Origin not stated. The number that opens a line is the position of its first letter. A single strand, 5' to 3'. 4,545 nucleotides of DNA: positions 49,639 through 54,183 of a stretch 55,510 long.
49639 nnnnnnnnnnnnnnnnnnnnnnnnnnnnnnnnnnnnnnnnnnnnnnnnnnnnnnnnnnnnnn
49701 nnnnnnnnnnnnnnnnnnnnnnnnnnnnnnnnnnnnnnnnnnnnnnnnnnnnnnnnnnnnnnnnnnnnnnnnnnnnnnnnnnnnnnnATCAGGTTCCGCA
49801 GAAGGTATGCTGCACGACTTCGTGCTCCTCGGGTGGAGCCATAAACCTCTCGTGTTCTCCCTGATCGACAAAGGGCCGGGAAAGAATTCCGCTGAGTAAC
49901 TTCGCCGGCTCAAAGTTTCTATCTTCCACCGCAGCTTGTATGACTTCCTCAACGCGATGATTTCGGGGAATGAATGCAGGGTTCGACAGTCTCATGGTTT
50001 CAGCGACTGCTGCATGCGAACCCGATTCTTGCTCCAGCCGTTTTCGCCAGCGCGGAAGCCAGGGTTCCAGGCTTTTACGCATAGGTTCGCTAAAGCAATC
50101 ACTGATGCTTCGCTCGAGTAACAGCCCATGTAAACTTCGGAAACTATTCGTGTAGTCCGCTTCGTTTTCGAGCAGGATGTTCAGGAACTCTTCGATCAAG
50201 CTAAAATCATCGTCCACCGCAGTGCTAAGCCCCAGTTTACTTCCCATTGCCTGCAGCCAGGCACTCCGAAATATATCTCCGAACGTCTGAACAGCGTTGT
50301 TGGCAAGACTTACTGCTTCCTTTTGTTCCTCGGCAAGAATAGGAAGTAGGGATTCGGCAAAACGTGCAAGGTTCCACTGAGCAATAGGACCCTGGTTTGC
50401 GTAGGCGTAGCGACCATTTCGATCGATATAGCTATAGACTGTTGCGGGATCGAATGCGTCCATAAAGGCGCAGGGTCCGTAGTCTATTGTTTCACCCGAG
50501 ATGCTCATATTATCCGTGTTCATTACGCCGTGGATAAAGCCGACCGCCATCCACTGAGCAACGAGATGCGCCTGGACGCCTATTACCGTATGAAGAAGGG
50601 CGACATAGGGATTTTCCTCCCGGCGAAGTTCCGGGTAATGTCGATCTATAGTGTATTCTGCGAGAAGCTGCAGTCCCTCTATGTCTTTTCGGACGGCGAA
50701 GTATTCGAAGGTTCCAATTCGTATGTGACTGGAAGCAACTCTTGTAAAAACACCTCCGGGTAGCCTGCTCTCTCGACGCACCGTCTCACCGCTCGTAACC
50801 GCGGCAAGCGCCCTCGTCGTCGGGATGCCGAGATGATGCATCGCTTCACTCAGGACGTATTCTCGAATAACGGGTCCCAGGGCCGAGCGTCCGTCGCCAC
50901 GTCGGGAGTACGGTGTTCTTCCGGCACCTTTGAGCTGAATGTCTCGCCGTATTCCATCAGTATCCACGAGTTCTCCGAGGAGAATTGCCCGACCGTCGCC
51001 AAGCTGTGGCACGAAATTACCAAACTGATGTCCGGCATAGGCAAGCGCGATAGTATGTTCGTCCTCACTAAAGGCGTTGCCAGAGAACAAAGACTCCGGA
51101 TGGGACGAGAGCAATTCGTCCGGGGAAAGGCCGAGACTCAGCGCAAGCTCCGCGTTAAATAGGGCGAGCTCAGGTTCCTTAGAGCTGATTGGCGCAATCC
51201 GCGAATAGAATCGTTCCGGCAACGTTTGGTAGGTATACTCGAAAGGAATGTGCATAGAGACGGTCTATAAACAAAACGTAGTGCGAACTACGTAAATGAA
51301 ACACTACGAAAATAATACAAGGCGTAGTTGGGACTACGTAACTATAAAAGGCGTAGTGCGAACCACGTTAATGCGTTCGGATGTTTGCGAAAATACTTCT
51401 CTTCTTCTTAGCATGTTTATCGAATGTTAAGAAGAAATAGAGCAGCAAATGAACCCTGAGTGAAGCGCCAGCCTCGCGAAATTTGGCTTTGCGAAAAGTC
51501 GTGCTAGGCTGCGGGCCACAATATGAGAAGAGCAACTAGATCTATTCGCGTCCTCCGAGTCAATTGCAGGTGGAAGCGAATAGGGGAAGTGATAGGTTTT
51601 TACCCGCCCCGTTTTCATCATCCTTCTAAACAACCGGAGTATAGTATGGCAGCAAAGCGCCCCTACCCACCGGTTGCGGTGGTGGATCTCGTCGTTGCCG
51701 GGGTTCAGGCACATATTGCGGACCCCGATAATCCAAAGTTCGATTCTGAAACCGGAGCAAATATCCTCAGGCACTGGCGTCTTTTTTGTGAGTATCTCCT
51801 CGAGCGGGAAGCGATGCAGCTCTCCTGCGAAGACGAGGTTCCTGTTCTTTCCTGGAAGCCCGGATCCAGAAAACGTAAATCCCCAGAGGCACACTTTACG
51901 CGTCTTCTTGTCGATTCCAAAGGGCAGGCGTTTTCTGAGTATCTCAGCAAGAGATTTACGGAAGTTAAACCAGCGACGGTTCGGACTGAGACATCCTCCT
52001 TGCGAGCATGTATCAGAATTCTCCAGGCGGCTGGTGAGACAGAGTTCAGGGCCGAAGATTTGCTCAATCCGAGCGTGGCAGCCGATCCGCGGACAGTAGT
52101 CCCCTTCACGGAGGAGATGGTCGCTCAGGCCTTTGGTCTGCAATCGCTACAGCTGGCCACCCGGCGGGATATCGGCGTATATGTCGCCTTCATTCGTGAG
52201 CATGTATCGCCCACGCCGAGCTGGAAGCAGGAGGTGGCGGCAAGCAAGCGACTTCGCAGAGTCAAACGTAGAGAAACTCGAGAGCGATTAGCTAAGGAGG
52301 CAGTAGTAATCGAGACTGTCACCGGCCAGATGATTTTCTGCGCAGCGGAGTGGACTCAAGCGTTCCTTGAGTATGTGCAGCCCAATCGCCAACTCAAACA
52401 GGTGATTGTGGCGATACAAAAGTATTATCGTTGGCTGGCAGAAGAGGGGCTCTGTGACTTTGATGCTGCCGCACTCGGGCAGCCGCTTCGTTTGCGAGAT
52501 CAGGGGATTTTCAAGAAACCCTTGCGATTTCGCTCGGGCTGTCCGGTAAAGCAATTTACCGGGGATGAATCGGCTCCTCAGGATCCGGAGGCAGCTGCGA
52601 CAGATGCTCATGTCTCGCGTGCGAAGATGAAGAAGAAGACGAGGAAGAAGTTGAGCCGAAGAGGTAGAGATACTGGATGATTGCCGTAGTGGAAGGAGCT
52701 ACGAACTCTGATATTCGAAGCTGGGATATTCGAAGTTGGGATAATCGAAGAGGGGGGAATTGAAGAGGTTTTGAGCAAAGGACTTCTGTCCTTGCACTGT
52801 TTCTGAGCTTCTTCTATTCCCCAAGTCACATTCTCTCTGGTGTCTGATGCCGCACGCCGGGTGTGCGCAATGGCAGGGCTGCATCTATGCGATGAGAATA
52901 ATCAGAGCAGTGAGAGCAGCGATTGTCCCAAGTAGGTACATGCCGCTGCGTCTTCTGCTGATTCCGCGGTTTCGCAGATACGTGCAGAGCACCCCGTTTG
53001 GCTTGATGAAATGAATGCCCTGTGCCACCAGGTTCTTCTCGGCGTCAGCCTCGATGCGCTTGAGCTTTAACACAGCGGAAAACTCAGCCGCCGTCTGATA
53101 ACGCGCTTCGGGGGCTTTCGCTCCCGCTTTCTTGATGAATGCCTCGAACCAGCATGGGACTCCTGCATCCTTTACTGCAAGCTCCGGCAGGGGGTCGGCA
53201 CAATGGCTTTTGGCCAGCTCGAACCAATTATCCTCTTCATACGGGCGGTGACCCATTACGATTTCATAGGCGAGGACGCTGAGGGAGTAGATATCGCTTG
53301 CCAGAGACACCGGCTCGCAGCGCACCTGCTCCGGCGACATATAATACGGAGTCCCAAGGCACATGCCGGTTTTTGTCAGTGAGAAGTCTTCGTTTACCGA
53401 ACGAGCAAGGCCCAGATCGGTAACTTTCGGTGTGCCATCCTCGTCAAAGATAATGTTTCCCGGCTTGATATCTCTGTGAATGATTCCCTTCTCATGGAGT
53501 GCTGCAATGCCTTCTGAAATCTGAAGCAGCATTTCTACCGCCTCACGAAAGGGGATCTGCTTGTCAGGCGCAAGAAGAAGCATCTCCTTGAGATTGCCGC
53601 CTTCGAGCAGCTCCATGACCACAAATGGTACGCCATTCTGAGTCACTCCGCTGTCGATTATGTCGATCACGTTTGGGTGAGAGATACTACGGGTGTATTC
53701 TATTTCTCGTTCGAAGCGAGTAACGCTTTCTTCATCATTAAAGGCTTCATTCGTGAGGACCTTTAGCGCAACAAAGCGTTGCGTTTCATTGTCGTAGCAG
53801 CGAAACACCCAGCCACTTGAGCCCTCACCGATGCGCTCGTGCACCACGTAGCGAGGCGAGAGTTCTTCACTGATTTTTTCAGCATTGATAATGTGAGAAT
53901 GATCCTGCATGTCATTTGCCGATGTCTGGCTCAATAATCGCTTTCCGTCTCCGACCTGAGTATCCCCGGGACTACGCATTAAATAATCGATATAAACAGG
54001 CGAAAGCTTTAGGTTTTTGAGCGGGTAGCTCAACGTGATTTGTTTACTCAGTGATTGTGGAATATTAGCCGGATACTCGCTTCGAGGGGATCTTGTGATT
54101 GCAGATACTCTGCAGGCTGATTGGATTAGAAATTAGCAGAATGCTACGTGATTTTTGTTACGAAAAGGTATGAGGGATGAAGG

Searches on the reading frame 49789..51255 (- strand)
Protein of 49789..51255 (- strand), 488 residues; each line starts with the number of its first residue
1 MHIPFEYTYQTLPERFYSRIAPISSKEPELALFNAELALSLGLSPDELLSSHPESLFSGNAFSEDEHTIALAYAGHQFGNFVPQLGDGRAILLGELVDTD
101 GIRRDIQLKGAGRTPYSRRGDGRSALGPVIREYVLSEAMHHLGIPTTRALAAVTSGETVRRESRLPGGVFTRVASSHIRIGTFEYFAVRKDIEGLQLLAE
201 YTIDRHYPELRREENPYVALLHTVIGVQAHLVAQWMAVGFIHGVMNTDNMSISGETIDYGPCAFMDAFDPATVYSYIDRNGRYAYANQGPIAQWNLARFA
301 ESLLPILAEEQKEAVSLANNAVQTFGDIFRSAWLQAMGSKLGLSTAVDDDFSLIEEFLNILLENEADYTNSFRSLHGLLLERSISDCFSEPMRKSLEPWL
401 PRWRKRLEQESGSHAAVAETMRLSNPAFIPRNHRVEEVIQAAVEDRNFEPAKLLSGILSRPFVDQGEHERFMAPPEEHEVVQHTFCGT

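Call 7: search_protein_families(library=pfam, proteins=[window:49789-51255:-], max_evalue=0.01)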
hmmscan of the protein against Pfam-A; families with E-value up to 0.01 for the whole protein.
window:49789-51255:- (488 aa): 1 family
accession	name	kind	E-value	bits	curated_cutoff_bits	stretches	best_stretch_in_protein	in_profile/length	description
PF02696.19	SelO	-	4.1e-122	408.7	22.8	1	4-454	6-461/466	Protein adenylyltransferase SelO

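Call 8: search_protein_families(library=ncbifam, proteins=[window:49789-51255:-], max_evalue=0.01)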
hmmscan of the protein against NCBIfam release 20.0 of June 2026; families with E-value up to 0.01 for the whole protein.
window:49789-51255:- (488 aa): 3 families
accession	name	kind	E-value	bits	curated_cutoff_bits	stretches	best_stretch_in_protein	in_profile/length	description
NF000658.1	PRK00029.1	subfamily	4.5e-162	540.3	431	1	4-462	2-461/462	YdiU family protein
NF045949.1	PrtAdtaseSelOPseudom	equivalog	2.3e-119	399.4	850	1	4-477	8-476/487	protein adenylyltransferase SelO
NF040880.1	adnlytase_SelO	equivalog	5.6e-112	374.9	900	1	11-475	12-468/480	protein adenylyltransferase SelO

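Call 15: find_encoding_contigs(protein=window:49789-51255:-, flank=10000, max_places=6)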
Protein window:49789-51255:- (488 aa): no gene with exactly this product is on record in the collection.

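Call 37: find_related_loci(query=window:49789-51255:-, collection=genome_contigs, flank=10000)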
Query window:49789-51255:- (488 aa) in genome_contigs; peptide patterns used: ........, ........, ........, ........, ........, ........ (x = any residue, [..] = any of these).
599 stretches matched a pattern (row limit reached: there are more); 584 encode a relative of the query (tblastn E <= 1e-3); the best 80 are kept; 80 distinct loci.
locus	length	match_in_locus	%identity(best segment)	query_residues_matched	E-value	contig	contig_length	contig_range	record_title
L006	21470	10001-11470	54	1-488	9e-172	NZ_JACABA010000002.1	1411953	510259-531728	MAG: Rhodopseudomonas sp. isolate Cfx3-05 MAG05_2, whole genome shotgun sequence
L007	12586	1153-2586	55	5-488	6e-170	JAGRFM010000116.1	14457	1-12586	MAG: Nitrosomonas sp. isolate HKST-UBA151 k127_1377311, whole genome shotgun sequence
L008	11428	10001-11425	57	3-475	4e-168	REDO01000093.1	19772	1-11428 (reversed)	MAG: Salinarimonadaceae bacterium isolate GEM2.Bin33 NODE_3289_length_19772_cov_98.4204, whole genome shotgun sequence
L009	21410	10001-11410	54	3-488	6e-168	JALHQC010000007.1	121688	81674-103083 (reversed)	MAG: bacterium isolate bin.62 c_000000000973, whole genome shotgun sequence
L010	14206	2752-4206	54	5-488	1e-167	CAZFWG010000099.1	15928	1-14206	MAG TPA_asm: uncultured Alphaproteobacteria bacterium isolate SRP128890_co1_196 genome assembly, contig: NODE_5686_lengt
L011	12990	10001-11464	53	3-488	2e-167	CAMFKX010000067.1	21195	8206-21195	MAG: uncultured Roseiarcus sp. isolate SRR12456171_bin.14_metaWRAP_v1.3_MAG genome assembly, contig: ERZ12289969.1081, w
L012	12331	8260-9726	53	2-488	2e-164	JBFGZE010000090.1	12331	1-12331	MAG: Bacteriovoracaceae bacterium isolate Mix_sand06.2021.04.G.37 k141_157875_length_12331_cov_13.0000, whole genome sho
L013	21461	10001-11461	51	5-488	2e-161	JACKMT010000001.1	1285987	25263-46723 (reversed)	MAG: Chromatiaceae bacterium isolate HK-STAS-PROT-125 HK-STAS-PROT-125_1, whole genome shotgun sequence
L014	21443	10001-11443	52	8-488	9e-161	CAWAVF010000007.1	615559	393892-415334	MAG: uncultured Gammaproteobacteria bacterium isolate MFD01138.bin.1.144 genome assembly, contig: contig_30145, whole ge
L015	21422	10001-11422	52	5-488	1e-159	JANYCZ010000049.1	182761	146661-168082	MAG: Verrucomicrobia bacterium isolate 336R_metabinner_34 336R_k141_2221885, whole genome shotgun sequence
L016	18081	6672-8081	52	1-488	1e-157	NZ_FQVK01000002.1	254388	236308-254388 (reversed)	Ruegeria intermedia strain DSM 29341, whole genome shotgun sequence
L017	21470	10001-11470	51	1-488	6e-157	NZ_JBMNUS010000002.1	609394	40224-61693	MAG: Pseudochelatococcus sp. isolate SBF912SR2HQ0014 scaffold_7_c1, whole genome shotgun sequence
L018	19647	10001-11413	52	5-488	3e-156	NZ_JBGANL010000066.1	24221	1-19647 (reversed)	MAG: Prosthecobacter sp. isolate MAG_MBR_H10.39 MBRH10-39_opera_contig_7167, whole genome shotgun sequence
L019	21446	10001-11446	53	8-488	2e-156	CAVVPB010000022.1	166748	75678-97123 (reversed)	MAG: uncultured Gammaproteobacteria bacterium isolate MFD05521.bin.1.219 genome assembly, contig: contig_68053, whole ge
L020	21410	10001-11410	53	1-488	1e-156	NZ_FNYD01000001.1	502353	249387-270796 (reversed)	Cribrihabitans marinus strain DSM 29340, whole genome shotgun sequence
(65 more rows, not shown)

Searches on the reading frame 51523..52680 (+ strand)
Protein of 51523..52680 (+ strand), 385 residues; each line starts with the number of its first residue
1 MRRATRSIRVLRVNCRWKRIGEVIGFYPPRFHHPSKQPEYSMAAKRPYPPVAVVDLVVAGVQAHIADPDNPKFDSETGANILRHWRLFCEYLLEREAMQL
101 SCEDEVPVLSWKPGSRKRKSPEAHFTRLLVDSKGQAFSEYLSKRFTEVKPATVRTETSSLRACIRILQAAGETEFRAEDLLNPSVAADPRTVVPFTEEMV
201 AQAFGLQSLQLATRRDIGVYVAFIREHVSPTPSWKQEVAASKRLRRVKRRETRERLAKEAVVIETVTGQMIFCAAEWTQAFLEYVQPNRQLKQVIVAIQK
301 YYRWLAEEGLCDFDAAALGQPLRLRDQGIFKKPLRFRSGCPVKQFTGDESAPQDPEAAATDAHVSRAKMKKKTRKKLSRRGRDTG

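Call 7: search_protein_families(library=pfam, proteins=[window:51523-52680:+], max_evalue=0.01)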
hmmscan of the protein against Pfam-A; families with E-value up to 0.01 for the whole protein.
window:51523-52680:+ (385 aa): 0 families

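Call 8: search_protein_families(library=ncbifam, proteins=[window:51523-52680:+], max_evalue=0.01)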
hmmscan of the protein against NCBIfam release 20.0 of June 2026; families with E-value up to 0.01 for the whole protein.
window:51523-52680:+ (385 aa): 0 families

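Call 34: search_protein_families(library=pfam, proteins=[window:51523-52680:+], max_evalue=10)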
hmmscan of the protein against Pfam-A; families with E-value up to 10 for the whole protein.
window:51523-52680:+ (385 aa): 1 family
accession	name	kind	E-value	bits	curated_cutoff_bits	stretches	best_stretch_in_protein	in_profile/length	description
PF20267.3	GREB1_C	-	0.24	11.6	25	1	99-191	60-155/164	GREB1 C-terminal region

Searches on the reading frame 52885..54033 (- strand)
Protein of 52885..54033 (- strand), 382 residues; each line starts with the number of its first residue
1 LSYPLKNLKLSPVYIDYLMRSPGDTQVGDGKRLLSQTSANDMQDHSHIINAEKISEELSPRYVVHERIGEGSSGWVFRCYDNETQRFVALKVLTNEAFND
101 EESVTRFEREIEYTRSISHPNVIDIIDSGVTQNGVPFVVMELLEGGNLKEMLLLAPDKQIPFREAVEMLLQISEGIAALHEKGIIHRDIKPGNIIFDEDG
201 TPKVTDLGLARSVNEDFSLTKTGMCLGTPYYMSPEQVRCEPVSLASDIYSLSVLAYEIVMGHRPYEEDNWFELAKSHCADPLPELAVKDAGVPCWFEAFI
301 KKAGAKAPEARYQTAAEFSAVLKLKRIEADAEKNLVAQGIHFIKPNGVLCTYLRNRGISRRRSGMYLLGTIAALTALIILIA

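Call 7: search_protein_families(library=pfam, proteins=[window:52885-54033:-], max_evalue=0.01)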
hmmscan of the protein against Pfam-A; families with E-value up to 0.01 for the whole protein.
window:52885-54033:- (382 aa): 6 families
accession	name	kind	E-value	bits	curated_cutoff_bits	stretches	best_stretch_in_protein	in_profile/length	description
PF00069.31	Pkinase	-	1.8e-51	175.5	31.7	1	62-278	1-210/263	Protein kinase domain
PF07714.23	PK_Tyr_Ser-Thr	-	4e-38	131.6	23.1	1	64-272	3-212/258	Protein tyrosine and serine/threonine kinase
PF03109.22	ABC1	-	4.3e-05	23.2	22.9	1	104-218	117-222/244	ABC1 atypical kinase-like domain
PF01636.29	APH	-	4.5e-05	23.7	23.2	1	179-209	165-196/239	Phosphotransferase enzyme family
PF17667.7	Pkinase_fungal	-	0.00027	20.2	24.1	1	166-238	289-366/387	Fungal protein kinase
PF14531.12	Kinase-like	-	0.0065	16.2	25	0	170-208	152-190/289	Kinase-like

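Call 8: search_protein_families(library=ncbifam, proteins=[window:52885-54033:-], max_evalue=0.01)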
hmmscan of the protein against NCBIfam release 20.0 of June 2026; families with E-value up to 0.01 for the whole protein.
window:52885-54033:- (382 aa): 20 families
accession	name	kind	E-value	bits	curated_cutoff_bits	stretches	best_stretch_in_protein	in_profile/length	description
NF033483.0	PknB_PASTA_kin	equivalog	2.7e-77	261.1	450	1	57-328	4-269/563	Stk1 family PASTA domain-containing Ser/Thr kinase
NF052427.1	StpK7MSMEG_1200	equivalog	4.3e-53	180.7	900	1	61-323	8-266/601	serine/threonine protein kinase StpK7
NF047741.1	antiphage_MADS6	equivalog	9.9e-49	166.4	460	2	156-325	292-460/612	methylation-associated defense system protein kinase MAD6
TIGR03903.1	TOMM_kin_cyc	equivalog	1.9e-39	135.3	705.75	1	83-266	1-190/1267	TOMM system kinase/cyclase fusion protein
NF009651.0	PRK13184.1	equivalog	2.3e-27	95.4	839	1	61-322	3-287/932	serine/threonine-protein kinase PknD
NF053615.1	SerThrKinAfsKStmc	equivalog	5e-26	91.6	1300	1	63-269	16-217/809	protein serine/threonine kinase AfsK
NF038150.1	lanthi_synth_IV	equivalog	1.3e-24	86.6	650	1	56-326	185-457/851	class IV lanthionine synthetase LanL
NF033442.0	BREX_PglW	equivalog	1.2e-19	69.6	990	2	56-222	508-662/1391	BREX system serine/threonine kinase PglW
NF038151.1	lanthi_synth_III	equivalog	1.1e-16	60.5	575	1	57-265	218-429/833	class III lanthionine synthetase LanKC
NF043056.1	T4SS_LegK1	equivalog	1.2e-12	47.2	550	1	90-254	108-280/516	Dot/Icm T4SS effector kinase LegK1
NF058632.1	SerThrKinPrkT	equivalog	1.6e-09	37.3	280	1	61-198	22-152/322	serine/threonine protein kinase PrkT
TIGR03724.2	arch_bud32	equivalog_domain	9.8e-08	31.7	125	1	137-214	69-135/193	KEOPS complex kinase/ATPase Bud32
NF011464.0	PRK14879.1-7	equivalog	2.5e-07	30.6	246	1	138-211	83-150/221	Kae1-associated kinase Bud32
NF007174.0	PRK09605.1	equivalog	1.2e-05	24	447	1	136-213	411-476/535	bifunctional N(6)-L-threonylcarbamoyladenine synthase/serine/threonine protein kinase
NF011460.0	PRK14879.1-1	equivalog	1.6e-05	24.1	199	1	137-216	87-163/232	Kae1-associated kinase Bud32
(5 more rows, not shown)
